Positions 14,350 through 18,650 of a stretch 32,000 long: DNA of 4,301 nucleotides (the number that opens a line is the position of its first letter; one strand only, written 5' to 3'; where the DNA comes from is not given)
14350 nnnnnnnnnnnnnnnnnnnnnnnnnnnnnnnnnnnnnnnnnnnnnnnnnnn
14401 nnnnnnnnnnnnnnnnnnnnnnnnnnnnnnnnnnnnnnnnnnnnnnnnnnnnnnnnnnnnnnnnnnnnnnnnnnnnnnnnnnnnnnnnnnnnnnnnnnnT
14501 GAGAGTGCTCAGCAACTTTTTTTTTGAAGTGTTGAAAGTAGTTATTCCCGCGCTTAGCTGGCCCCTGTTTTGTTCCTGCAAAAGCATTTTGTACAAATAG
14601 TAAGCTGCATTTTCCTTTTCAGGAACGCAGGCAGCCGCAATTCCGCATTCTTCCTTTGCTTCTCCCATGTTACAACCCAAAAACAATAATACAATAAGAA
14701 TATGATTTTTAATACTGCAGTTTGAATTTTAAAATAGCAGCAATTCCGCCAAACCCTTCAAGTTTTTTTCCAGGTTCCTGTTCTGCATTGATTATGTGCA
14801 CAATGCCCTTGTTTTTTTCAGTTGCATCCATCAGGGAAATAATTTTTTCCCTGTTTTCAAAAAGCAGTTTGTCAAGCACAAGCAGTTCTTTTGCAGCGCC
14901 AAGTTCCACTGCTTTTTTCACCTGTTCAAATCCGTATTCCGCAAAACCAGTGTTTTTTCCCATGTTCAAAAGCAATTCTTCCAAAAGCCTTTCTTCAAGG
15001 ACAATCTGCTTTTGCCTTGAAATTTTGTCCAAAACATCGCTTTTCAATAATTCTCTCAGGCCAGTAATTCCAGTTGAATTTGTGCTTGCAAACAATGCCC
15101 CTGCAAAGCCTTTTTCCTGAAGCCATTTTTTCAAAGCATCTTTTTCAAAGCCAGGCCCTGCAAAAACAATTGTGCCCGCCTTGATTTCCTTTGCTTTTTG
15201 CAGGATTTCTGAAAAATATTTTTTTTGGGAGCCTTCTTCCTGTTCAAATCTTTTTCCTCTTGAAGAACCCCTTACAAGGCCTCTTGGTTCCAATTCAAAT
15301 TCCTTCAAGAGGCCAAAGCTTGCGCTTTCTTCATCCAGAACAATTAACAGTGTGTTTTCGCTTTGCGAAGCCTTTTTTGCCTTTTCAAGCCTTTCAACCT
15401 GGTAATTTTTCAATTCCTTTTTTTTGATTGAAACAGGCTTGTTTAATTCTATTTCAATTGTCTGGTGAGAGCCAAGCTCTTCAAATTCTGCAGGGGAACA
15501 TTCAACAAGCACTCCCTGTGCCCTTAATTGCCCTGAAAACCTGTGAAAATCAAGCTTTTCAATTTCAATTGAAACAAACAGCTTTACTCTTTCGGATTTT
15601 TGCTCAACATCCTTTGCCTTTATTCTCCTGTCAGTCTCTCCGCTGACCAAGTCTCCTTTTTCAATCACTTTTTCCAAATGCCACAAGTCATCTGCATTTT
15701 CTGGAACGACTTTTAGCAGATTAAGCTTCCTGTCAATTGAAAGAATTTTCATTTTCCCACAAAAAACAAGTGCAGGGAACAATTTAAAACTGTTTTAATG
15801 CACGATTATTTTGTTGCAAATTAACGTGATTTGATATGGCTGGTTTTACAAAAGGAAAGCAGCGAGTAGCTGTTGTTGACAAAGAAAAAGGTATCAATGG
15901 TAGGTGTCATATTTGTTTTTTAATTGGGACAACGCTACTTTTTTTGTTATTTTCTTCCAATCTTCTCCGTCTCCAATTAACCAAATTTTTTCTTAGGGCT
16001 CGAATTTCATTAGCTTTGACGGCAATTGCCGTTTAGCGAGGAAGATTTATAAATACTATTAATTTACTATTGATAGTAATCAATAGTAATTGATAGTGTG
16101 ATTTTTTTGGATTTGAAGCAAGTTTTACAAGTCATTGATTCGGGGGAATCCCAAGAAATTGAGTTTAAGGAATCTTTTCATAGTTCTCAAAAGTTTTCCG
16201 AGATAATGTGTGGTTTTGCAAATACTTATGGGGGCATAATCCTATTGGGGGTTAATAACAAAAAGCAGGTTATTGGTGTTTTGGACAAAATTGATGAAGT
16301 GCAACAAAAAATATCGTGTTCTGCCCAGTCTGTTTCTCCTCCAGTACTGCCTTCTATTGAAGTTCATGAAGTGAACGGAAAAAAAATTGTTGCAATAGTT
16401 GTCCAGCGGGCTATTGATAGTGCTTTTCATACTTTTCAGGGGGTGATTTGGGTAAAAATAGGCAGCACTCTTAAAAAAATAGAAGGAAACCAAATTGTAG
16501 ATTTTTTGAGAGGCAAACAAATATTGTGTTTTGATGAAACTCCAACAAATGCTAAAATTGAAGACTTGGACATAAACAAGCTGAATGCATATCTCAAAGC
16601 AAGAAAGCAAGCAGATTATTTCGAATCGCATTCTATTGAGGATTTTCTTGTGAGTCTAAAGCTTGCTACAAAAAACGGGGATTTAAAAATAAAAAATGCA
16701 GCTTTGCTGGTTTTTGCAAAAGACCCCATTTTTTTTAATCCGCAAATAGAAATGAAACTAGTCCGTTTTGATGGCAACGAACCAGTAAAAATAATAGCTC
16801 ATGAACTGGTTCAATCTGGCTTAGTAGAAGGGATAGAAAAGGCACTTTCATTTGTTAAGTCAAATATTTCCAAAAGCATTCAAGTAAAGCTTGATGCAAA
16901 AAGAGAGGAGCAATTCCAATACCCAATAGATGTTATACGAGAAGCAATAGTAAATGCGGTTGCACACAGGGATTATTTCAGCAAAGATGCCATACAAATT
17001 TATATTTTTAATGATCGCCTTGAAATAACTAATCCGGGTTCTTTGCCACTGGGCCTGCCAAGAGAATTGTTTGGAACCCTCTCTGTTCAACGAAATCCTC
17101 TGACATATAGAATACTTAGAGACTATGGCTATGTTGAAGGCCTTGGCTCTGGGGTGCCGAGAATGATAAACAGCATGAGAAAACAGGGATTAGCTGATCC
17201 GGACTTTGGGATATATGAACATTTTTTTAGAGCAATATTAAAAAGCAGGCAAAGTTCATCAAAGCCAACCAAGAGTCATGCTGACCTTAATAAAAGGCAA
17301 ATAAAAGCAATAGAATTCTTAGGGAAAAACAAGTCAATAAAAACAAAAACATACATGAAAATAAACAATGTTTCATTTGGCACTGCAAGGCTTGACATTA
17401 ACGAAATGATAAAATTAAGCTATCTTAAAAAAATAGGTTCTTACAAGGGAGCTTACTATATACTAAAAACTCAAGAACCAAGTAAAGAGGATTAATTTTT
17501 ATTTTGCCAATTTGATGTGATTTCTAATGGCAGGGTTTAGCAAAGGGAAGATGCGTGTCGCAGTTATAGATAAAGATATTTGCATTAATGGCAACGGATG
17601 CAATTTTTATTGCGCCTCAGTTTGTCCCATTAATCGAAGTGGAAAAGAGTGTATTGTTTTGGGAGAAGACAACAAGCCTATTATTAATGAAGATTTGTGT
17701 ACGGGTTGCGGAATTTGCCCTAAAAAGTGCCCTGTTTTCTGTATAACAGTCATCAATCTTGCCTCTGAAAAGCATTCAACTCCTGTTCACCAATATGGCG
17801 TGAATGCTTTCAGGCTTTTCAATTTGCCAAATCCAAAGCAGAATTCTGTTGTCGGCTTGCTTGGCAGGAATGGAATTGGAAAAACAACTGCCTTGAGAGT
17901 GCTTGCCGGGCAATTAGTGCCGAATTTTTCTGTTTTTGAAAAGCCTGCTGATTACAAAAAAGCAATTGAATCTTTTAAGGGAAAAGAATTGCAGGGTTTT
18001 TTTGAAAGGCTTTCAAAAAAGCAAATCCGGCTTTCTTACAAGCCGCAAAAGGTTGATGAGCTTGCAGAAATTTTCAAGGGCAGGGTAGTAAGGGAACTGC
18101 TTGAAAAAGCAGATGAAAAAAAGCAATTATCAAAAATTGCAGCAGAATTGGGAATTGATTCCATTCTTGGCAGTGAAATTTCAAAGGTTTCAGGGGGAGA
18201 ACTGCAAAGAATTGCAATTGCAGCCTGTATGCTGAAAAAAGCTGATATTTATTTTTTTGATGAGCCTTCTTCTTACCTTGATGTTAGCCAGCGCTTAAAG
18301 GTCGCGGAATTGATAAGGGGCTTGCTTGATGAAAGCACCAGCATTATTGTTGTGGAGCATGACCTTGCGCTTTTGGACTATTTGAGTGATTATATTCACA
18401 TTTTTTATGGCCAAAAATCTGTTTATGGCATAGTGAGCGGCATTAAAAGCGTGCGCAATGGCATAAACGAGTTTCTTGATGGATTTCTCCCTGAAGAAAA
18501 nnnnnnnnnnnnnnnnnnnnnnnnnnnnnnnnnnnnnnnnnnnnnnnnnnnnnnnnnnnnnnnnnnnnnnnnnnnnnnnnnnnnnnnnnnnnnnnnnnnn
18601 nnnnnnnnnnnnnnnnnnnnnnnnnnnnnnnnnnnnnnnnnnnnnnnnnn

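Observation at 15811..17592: Diverged duplication of the abcE1 5' end brackets a 1.6 kb single-gene insertion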

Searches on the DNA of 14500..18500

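Call 64: search_rna_families(source=window, start=14500, end=18500, threshold=evalue, max_evalue=1)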
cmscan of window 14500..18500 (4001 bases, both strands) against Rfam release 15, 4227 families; matches with E-value up to 1: 1.
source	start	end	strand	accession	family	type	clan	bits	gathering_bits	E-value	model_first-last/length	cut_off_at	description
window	17981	18035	-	RF02671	Ysr35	Gene; sRNA;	-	16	428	0.2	1-339/339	no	Yersinia sRNA 35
